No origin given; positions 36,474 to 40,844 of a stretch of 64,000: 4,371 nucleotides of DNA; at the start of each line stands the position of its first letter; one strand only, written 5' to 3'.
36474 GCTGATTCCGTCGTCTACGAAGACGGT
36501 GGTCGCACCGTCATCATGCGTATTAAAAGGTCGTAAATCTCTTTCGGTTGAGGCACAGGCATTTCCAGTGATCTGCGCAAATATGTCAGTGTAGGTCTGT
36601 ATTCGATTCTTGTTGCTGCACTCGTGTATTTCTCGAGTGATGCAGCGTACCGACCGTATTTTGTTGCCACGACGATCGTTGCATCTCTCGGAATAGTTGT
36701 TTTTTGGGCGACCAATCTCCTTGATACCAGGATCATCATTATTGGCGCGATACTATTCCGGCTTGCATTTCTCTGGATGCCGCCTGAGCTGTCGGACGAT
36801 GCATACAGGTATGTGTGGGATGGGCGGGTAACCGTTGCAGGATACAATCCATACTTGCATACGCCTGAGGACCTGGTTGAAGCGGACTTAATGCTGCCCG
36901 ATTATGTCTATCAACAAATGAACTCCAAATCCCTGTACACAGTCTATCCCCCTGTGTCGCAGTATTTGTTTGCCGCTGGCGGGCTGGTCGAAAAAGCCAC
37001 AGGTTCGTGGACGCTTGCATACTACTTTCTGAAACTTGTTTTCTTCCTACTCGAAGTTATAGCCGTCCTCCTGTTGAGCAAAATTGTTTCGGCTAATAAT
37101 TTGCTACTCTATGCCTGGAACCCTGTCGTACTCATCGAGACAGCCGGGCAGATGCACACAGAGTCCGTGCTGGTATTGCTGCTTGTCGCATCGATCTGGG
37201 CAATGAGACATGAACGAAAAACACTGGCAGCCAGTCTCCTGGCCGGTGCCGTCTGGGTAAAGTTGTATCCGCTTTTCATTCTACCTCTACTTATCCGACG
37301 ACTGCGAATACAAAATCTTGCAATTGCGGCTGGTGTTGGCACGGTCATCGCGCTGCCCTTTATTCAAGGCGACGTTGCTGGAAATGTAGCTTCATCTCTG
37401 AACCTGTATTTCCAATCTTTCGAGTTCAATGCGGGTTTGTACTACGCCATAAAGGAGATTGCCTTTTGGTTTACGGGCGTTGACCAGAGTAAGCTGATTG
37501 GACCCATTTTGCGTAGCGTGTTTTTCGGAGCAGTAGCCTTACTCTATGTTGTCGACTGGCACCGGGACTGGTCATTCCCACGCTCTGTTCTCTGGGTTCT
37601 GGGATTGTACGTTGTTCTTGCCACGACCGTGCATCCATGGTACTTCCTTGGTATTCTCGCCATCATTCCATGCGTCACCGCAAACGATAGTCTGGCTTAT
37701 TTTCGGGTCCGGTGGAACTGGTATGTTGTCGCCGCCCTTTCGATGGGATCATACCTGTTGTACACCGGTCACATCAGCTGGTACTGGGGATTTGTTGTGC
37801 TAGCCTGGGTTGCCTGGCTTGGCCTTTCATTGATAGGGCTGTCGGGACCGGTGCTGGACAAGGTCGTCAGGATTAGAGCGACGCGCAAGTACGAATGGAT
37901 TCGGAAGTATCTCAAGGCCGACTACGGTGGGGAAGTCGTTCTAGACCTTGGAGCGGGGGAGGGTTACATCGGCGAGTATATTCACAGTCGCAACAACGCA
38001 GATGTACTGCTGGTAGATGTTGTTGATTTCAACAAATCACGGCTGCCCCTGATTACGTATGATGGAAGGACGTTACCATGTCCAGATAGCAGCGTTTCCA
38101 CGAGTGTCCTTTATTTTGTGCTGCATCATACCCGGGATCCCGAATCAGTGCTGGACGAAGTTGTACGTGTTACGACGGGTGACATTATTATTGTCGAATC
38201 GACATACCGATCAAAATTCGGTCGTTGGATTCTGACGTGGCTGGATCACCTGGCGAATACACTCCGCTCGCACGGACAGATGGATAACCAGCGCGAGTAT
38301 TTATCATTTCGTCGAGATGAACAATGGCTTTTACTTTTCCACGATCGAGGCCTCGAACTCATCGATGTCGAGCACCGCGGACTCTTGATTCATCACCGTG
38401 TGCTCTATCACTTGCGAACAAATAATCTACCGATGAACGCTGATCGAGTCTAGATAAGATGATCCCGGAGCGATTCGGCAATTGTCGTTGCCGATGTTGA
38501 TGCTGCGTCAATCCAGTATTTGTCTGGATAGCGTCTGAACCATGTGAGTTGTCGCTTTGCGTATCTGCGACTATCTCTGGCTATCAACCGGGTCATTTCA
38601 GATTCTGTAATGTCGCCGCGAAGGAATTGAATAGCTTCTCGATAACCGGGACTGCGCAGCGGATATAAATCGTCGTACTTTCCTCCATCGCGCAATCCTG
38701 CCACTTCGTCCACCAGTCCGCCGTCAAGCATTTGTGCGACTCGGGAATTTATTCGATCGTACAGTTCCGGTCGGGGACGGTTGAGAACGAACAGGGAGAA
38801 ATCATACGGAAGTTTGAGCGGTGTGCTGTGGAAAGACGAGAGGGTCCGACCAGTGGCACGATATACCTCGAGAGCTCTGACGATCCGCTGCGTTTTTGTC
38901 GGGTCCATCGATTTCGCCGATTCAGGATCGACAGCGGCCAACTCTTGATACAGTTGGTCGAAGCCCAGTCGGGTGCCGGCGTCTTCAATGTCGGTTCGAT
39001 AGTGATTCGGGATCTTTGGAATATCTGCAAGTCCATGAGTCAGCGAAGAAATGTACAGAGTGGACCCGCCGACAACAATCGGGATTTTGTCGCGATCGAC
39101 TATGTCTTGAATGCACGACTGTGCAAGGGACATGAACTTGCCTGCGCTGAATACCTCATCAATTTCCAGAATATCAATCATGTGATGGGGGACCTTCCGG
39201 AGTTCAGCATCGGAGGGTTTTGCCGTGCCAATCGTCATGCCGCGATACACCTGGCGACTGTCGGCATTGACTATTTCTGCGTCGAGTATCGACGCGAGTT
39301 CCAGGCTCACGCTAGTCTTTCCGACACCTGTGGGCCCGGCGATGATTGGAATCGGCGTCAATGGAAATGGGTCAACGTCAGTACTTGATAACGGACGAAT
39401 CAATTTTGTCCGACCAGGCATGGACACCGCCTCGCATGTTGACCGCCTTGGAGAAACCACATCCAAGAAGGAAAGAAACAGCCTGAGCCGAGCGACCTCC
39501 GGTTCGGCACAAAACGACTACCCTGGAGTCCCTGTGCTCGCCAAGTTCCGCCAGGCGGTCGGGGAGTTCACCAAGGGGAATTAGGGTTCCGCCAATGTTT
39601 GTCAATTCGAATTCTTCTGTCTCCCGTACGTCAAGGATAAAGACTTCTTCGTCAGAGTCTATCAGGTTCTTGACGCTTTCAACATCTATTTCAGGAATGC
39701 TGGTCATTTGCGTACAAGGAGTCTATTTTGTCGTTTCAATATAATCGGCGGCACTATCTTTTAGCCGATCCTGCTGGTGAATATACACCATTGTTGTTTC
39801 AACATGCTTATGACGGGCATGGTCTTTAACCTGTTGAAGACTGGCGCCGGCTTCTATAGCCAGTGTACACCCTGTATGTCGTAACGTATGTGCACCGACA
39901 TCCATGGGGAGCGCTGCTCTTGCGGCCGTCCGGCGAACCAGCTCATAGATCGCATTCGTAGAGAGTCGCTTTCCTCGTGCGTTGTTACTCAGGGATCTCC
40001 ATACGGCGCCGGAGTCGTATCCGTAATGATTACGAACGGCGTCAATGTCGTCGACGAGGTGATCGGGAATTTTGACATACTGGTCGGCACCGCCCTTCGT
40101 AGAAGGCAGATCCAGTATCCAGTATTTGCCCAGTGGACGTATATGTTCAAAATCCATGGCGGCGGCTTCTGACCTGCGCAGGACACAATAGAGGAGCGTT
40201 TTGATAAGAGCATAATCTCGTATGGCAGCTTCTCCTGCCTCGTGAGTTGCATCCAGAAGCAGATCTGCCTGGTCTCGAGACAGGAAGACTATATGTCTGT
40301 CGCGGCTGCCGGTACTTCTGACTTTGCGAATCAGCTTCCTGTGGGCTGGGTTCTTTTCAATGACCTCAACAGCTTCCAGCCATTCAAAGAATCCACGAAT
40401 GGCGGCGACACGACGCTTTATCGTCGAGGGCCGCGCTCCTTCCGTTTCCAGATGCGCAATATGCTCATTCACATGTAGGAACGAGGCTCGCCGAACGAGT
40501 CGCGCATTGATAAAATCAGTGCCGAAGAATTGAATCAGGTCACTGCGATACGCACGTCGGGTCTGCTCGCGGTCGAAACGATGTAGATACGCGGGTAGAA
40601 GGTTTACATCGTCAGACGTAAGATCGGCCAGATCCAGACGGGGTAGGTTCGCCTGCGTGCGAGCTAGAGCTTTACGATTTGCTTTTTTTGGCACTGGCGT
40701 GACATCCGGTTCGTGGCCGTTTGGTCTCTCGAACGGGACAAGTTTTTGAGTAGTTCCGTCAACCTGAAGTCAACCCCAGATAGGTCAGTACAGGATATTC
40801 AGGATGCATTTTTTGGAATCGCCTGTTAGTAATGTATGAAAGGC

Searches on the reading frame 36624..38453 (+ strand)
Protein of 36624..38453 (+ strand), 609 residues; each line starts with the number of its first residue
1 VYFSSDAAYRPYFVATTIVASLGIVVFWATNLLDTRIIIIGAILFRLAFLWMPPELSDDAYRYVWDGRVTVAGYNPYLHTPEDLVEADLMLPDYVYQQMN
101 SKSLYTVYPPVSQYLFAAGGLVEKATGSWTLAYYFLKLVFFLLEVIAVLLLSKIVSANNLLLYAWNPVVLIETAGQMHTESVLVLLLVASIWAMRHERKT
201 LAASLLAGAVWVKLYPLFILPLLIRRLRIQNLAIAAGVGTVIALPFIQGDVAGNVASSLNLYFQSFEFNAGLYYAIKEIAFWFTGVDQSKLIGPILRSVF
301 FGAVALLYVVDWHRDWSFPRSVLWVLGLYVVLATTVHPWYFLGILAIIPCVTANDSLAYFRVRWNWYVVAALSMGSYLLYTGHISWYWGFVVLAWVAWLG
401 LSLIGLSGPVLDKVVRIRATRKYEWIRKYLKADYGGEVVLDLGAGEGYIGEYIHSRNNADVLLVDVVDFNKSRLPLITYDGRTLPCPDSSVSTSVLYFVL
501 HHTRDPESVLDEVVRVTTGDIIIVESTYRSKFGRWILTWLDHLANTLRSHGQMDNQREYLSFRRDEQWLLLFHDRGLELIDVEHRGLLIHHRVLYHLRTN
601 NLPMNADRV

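Call 77: search_protein_families(library=pfam, proteins=[window:36624-38453:+], max_evalue=0.001)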
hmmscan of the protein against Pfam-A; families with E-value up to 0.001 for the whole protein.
window:36624-38453:+ (609 aa): 3 families
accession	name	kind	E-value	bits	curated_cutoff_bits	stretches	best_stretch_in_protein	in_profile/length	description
PF08241.18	Methyltransf_11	-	5.1e-07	30.7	21.2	1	440-517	1-87/95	Methyltransferase domain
PF13649.12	Methyltransf_25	-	1.7e-05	25.8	27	1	439-517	1-93/97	Methyltransferase domain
PF13489.12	Methyltransf_23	-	3.3e-05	24.1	27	1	424-580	8-162/164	Methyltransferase domain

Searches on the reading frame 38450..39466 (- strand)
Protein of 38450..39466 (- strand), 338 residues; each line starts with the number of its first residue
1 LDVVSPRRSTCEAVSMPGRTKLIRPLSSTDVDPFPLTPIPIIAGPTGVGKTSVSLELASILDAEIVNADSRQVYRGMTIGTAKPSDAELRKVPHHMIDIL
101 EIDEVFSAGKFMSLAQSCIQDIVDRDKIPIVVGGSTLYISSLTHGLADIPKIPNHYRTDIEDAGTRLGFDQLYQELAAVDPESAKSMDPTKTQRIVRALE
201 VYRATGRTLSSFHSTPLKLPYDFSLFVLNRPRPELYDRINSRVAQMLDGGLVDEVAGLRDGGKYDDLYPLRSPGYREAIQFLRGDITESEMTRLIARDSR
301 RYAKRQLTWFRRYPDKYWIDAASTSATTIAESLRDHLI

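Call 77: search_protein_families(library=pfam, proteins=[window:38450-39466:-], max_evalue=0.001)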
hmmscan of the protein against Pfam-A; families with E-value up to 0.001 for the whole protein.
window:38450-39466:- (338 aa): 4 families
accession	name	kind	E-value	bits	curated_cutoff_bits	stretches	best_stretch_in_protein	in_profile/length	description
PF01715.23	IPPT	-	1.6e-83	280.5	23.6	1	72-312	1-242/243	IPP transferase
PF01745.22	IPT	-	1.4e-08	34.9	20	1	41-137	5-101/233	Isopentenyl transferase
PF13238.12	AAA_18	-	0.00023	22.1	29.4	0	41-70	2-30/128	AAA domain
PF02224.24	Cytidylate_kin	-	0.00089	19.5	26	0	42-84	3-43/211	Cytidylate kinase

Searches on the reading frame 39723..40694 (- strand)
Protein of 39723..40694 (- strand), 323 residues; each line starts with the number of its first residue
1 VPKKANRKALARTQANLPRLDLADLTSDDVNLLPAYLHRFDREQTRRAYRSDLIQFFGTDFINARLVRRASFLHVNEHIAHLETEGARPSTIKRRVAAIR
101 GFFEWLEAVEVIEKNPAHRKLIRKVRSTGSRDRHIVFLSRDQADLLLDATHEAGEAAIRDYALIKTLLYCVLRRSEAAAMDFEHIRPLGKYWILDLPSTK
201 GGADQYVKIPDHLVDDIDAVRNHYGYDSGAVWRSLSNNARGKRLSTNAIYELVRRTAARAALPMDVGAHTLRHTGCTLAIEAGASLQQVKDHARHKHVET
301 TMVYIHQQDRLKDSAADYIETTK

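Call 77: search_protein_families(library=pfam, proteins=[window:39723-40694:-], max_evalue=0.001)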
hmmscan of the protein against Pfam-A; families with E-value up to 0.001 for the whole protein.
window:39723-40694:- (323 aa): 2 families
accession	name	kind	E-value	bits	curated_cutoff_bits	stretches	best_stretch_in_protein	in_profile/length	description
PF00589.27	Phage_integrase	-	6.1e-22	78.6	27.1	1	137-309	2-170/172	Phage integrase family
PF02899.23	Phage_int_SAM_1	-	3.1e-07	31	22.3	1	43-107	16-80/83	Phage integrase, N-terminal SAM-like domain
